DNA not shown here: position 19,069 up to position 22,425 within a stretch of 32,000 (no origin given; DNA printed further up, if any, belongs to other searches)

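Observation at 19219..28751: Candidate undescribed glycan synthesis and methylation system (two GT modules, three methyltransferase domains, two GT-C-like membrane proteins)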

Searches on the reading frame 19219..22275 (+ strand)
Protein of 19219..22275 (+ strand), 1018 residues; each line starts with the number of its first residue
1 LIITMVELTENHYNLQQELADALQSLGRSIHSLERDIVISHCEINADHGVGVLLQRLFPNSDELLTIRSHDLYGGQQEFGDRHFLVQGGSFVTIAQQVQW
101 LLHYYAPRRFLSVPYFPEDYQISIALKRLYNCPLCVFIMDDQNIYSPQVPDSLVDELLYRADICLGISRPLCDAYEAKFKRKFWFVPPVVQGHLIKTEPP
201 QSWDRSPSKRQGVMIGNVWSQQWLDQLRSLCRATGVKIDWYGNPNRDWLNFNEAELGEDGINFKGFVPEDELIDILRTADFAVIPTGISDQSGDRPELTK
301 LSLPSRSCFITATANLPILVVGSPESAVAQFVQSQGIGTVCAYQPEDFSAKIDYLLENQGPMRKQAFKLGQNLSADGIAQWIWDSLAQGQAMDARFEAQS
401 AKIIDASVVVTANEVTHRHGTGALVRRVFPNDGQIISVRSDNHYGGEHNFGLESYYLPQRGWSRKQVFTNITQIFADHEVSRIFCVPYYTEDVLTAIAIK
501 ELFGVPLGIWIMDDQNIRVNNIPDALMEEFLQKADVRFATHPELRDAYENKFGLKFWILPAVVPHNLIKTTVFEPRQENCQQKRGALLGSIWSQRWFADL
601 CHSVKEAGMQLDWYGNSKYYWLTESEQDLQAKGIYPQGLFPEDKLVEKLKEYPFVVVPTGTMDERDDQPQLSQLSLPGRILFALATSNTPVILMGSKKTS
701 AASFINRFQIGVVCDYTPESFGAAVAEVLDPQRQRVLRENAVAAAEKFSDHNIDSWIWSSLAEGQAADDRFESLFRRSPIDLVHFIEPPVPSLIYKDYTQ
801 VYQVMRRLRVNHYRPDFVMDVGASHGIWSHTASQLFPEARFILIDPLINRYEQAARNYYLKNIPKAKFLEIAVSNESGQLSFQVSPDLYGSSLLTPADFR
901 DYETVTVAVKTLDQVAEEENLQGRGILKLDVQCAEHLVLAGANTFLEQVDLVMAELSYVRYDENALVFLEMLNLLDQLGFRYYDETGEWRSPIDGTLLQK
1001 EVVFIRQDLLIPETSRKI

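Call 5: search_protein_families(library=pfam, proteins=[window:19219-22275:+], max_evalue=0.1)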
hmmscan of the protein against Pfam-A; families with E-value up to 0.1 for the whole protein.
window:19219-22275:+ (1018 aa): 2 families
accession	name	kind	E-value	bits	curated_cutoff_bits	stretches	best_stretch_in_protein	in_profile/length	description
PF05050.19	Methyltransf_21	-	6.2e-15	56.2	22.7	1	820-982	1-173/173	Methyltransferase FkbM domain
PF00534.26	Glycos_transf_1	-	0.00044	20.3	26.4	0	251-285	64-99/172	Glycosyl transferases group 1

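Call 6: search_protein_families(library=ncbifam, proteins=[window:19219-22275:+], max_evalue=0.1)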
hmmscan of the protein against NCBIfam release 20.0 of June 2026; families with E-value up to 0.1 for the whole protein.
window:19219-22275:+ (1018 aa): 2 families
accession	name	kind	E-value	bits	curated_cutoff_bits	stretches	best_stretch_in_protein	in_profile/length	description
TIGR01444.1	fkbM_fam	subfamily_domain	9.8e-32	110.4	37.7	1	818-956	2-142/143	FkbM family methyltransferase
TIGR02072.1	BioC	equivalog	0.082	12.7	184.95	0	805-859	24-79/244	malonyl-ACP O-methyltransferase BioC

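Call 10: search_solved_structures(query=window:19219-22275:+, max_evalue=1, show_alignments=2)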
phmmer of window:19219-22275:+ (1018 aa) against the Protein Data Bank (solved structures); distinct sequences matched with E-value up to 1: 1.
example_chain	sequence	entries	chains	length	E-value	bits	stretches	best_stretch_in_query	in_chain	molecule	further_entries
3dtn_A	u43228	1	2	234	0.19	12.7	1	810-875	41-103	Putative Methyltransferase MM_2633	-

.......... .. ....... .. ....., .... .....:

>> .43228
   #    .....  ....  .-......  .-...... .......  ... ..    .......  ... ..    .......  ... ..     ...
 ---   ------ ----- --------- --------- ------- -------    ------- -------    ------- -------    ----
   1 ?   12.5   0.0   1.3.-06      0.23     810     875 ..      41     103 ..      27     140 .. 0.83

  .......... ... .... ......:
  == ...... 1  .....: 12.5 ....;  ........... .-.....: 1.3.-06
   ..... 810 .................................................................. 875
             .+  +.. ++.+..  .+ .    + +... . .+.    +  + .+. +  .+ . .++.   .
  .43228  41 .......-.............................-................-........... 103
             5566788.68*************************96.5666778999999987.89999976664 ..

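Call 32: find_homologous_proteins(query=window:19219-22275:+, max_evalue=0.001)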
Query window:19219-22275:+ (1018 aa): 164 proteins with E <= 0.001 among 8000 candidates; the best 120 are listed.
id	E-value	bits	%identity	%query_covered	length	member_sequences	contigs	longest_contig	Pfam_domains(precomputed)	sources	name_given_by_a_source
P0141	0.0e+0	2221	93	100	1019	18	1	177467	PF05050.20,PF26337.1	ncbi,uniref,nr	ncbi:FkbM family methyltransferase [Synechocystis sp. FACHB-383]|uniref:FkbM family methyltransferas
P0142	0.0e+0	2146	73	96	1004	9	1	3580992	PF05050.20,PF26337.1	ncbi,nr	ncbi:beta-1,6-galactofuranosyltransferase [Synechocystis sp. CACIAM 05]|nr:beta-1,6-galactofuranosyl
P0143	0.0e+0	2110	88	100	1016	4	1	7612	PF05050.20,PF26337.1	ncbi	-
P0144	0.0e+0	1802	76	99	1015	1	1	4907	PF05050.20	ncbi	ncbi:MAG: hypothetical protein RLZZ568_796 [Cyanobacteriota bacterium]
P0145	0.0e+0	1662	70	99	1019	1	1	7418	PF05050.20,PF26337.1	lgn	-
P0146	0.0e+0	1662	70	99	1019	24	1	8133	PF05050.20,PF26337.1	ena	-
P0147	0.0e+0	1659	71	100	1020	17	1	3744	PF05050.20,PF26337.1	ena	-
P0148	0.0e+0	1658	70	100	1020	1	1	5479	PF05050.20,PF26337.1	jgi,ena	-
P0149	0.0e+0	1657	71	100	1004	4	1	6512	PF05050.20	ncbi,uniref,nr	ncbi:FkbM family methyltransferase [Synechocystis sp. LEGE 06083]|uniref:FkbM family methyltransfera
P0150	0.0e+0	1657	71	99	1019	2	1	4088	PF05050.20,PF26337.1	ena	-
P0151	0.0e+0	1656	72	100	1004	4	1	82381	PF05050.20,PF26337.1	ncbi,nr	ncbi:FkbM family methyltransferase [Synechocystis salina LEGE 06099]|nr:FkbM family methyltransferas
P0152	0.0e+0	1655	71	99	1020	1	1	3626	PF05050.20,PF26337.1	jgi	jgi:FkbM family methyltransferase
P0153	0.0e+0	1651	69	100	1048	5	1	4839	PF05050.20,PF26337.1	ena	-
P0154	0.0e+0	1647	70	100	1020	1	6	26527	PF05050.20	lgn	-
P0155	0.0e+0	1633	69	100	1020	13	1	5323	PF05050.20,PF26337.1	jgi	jgi:FkbM family methyltransferase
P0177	0.0e+0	1356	58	99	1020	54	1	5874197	PF05050.20,PF26337.1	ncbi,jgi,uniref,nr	ncbi:unknown protein [Microcystis viridis NIES-102]|uniref:Methyltransferase FkbM domain-containing 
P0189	0.0e+0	1297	90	60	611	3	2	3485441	PF05050.20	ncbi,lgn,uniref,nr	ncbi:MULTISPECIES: FkbM family methyltransferase [unclassified Synechocystis]|uniref:FkbM family met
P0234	8.6e-251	853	50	75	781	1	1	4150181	PF26337.1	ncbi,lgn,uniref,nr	ncbi:beta-1,6-galactofuranosyltransferase [Geminocystis sp. NIES-3709]|uniref:beta-1,6-galactofurano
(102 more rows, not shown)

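Call 34: search_protein_families(library=ncbifam, proteins=[P0142, P0234], max_evalue=10)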
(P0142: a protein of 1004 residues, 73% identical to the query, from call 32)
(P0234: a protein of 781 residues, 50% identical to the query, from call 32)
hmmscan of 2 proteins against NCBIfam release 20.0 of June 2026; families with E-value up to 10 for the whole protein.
P0142 (1004 aa): 4 families
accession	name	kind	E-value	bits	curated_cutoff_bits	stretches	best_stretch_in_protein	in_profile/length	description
TIGR01444.1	fkbM_fam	subfamily_domain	1.2e-29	103.6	37.7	1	804-942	2-142/143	FkbM family methyltransferase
TIGR03907.1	QH_beta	equivalog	0.0022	17.2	223.2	2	417-484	146-214/338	quinohemoprotein amine dehydrogenase subunit beta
TIGR02072.1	BioC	equivalog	0.031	14.1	184.95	1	790-851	23-80/244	malonyl-ACP O-methyltransferase BioC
TIGR02230.1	ATPase_gene1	hypoth_equivalog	0.068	13.4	46.7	0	107-123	51-67/100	putative F0F1-ATPase subunit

P0234 (781 aa): 0 families

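Call 35: search_protein_families(library=pfam, proteins=[P0234], max_evalue=10)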
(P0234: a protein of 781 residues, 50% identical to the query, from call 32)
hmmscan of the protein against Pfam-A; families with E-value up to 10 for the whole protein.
P0234 (781 aa): 2 families
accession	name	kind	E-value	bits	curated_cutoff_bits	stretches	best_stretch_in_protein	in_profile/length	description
PF22242.1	6PGD_like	-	0.1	13.5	27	1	722-760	57-95/98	6-phosphogluconate dehydrogenase C-terminal domain-like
PF11455.13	MazE-like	-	0.28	11.6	22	1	732-764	27-59/65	Antitoxin MazE-like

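Call 39: search_solved_structures(query=A3, max_evalue=10, show_alignments=3)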
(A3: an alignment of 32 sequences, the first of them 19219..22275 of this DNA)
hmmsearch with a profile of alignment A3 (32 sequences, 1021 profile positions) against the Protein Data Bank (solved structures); distinct sequences matched with E-value up to 10: 0.

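Call 42: search_protein_families(library=pfam, alignment_id=A3, max_evalue=0.01)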
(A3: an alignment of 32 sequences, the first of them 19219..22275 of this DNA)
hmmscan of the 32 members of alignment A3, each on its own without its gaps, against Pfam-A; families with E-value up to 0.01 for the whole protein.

A. member 1, window:19219-22275:+ (1018 aa): 2 families
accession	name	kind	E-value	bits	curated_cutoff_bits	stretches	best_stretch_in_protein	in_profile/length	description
PF05050.19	Methyltransf_21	-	6.2e-15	56.2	22.7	1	820-982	1-173/173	Methyltransferase FkbM domain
PF00534.26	Glycos_transf_1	-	0.00044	20.3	26.4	0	251-285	64-99/172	Glycosyl transferases group 1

B. families by the number of members that match (of 32 scanned): 7 families
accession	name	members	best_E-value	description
PF05050.19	Methyltransf_21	15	1.4e-26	Methyltransferase FkbM domain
PF00534.26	Glycos_transf_1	4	2.3e-06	Glycosyl transferases group 1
PF00535.33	Glycos_transf_2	1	3.3e-11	Glycosyl transferase family 2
PF13641.12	Glyco_tranf_2_3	1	0.00015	Glycosyltransferase like family 2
PF19602.4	DUF6107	1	0.003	Family of unknown function (DUF6107)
PF07478.18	Dala_Dala_lig_C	1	0.0031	D-ala D-ala ligase C-terminus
PF02075.23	RuvC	1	0.0071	Crossover junction endodeoxyribonuclease RuvC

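Call 50: find_encoding_contigs(protein=P0177, flank=10000, max_places=1)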
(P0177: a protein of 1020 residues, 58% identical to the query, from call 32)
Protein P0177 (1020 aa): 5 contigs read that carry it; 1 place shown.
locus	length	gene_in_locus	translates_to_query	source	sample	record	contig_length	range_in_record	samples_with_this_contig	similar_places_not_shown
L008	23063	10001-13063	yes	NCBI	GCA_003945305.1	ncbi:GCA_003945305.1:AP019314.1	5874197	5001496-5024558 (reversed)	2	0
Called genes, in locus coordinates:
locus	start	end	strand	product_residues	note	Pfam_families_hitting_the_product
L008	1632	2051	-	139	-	PF08378:NERD (weak), PF02021:UPF0102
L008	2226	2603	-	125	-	PF11360:DUF3110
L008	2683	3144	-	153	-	PF11210:DUF2996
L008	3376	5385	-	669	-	PF22745:Nlig-Ia, PF01653:DNA_ligase_aden, PF03120:OB_DNA_ligase, PF03119:DNA_ligase_ZBD, PF12826:HHH_2, PF14520:HHH_5 (weak), PF00533:BRCT, PF12738:PTCB-BRCT (weak)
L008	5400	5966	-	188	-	PF05685:Uma2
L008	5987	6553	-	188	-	PF05685:Uma2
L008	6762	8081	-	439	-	PF05195:AMP_N, PF00557:Peptidase_M24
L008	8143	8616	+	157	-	-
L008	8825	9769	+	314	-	PF02567:PhzC-PhzF, PF05544:Pro_racemase (weak)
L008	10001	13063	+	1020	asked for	PF26337:Gtf3_C (faint), PF05050:Methyltransf_21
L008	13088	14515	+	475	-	PF05050:Methyltransf_21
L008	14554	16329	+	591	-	PF26626:DUF8201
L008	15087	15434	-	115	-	-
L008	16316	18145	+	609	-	-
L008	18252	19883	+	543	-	-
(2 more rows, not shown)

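Call 51: find_encoding_contigs(protein=P0234, flank=10000, max_places=1)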
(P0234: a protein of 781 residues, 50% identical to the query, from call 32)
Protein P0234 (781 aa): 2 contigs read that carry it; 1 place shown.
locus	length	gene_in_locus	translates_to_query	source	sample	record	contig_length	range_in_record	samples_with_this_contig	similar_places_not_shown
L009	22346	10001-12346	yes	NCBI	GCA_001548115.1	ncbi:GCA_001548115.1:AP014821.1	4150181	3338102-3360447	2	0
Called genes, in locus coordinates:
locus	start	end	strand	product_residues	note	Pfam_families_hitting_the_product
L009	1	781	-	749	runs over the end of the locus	PF00515:TPR_1 (faint), PF07719:TPR_2 (faint), PF13181:TPR_8 (faint), PF13414:TPR_11 (faint), PF13424:TPR_12 (faint), PF25063:ARM_TT21_C, PF14559:TPR_19 (weak), PF04577:Glyco_transf_61, +3 more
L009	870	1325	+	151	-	PF00293:NUDIX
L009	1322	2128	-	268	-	PF07264:EI24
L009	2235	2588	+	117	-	-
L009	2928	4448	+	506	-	PF02446:Glyco_hydro_77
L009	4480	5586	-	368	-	PF06068:TIP49 (faint), PF05496:RuvB_N, PF00004:AAA, PF07728:AAA_5, PF17864:AAA_lid_4, PF05491:WHD_RuvB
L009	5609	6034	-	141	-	PF01521:Fe-S_biosyn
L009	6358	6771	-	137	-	PF01050:MannoseP_isomer, PF07883:Cupin_2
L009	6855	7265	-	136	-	-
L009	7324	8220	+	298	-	PF13483:Lactamase_B_3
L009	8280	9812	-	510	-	-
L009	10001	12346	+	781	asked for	PF26337:Gtf3_C (faint)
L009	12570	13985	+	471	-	PF05050:Methyltransf_21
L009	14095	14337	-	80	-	PF14217:DUF4327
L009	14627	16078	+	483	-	PF01425:Amidase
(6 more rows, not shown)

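Call 92: find_encoding_contigs(protein=P0189, flank=10000, max_places=2)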
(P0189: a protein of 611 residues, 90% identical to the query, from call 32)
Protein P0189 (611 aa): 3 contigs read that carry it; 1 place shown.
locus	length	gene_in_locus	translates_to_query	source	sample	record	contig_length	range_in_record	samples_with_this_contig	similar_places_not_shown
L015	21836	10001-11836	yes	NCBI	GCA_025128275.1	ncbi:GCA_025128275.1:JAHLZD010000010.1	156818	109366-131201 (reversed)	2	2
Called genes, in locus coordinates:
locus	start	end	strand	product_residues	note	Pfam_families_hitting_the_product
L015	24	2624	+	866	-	PF17900:Peptidase_M1_N, PF01433:Peptidase_M1, PF11940:DUF3458 (weak), PF03130:HEAT_PBS (faint), PF13646:HEAT_2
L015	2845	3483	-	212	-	PF06736:TMEM175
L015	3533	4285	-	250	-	PF00106:adh_short, PF08659:KR, PF13561:adh_short_C2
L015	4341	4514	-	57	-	PF12631:MnmE_helical (weak)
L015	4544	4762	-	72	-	-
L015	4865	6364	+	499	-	PF02310:B12-binding, PF04055:Radical_SAM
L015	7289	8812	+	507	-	PF00421:PSII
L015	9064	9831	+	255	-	-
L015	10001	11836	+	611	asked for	PF05050:Methyltransf_21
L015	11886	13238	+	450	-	PF05050:Methyltransf_21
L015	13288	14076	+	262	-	PF13489:Methyltransf_23, PF13649:Methyltransf_25, PF13847:Methyltransf_31 (faint), PF08241:Methyltransf_11, PF08242:Methyltransf_12 (faint)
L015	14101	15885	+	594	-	-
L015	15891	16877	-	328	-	PF04055:Radical_SAM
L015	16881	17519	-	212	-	PF02230:Abhydrolase_2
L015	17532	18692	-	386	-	PF08486:SpoIID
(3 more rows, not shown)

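Call 93: find_encoding_contigs(protein=P0141, flank=10000, max_places=1)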
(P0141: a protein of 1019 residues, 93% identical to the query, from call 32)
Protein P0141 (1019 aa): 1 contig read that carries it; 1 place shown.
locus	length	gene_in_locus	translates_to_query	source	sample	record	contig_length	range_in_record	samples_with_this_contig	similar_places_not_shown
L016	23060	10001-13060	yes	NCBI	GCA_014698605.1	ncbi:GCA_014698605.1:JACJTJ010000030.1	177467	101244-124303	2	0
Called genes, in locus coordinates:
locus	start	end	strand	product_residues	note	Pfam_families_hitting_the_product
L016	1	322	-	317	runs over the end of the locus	PF01565:FAD_binding_4, PF02873:MurB_C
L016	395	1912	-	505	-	PF01225:Mur_ligase, PF08245:Mur_ligase_M, PF02875:Mur_ligase_C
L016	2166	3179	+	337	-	PF00044:Gp_dh_N, PF02800:Gp_dh_C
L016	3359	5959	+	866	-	PF17900:Peptidase_M1_N, PF01433:Peptidase_M1, PF11940:DUF3458 (weak), PF03130:HEAT_PBS (faint), PF13646:HEAT_2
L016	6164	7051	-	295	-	PF18863:AbiJ_NTD4, PF14355:Abi_C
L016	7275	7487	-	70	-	-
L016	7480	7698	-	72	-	-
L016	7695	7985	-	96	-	PF14076:DUF4258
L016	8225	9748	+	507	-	PF00421:PSII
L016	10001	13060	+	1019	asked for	PF26337:Gtf3_C (faint), PF05050:Methyltransf_21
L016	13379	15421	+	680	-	PF14252:DUF4347, PF01839:FG-GAP (faint), PF13517:FG-GAP_3, PF18885:DUF5648 (weak)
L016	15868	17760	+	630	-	PF26549:Tricorn_N (faint), PF07676:PD40 (faint), PF18885:DUF5648 (weak)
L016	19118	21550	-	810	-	PF01588:tRNA_bind, PF03483:B3_4, PF03484:B5, PF17759:tRNA_synthFbeta, PF03147:FDX-ACB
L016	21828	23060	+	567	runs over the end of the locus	PF00069:Pkinase, PF07714:PK_Tyr_Ser-Thr, PF03109:ABC1 (weak), PF00805:Pentapeptide, PF13576:Pentapeptide_3 (faint), PF00805:Pentapeptide, PF13599:Pentapeptide_4, PF00805:Pentapeptide, +1 more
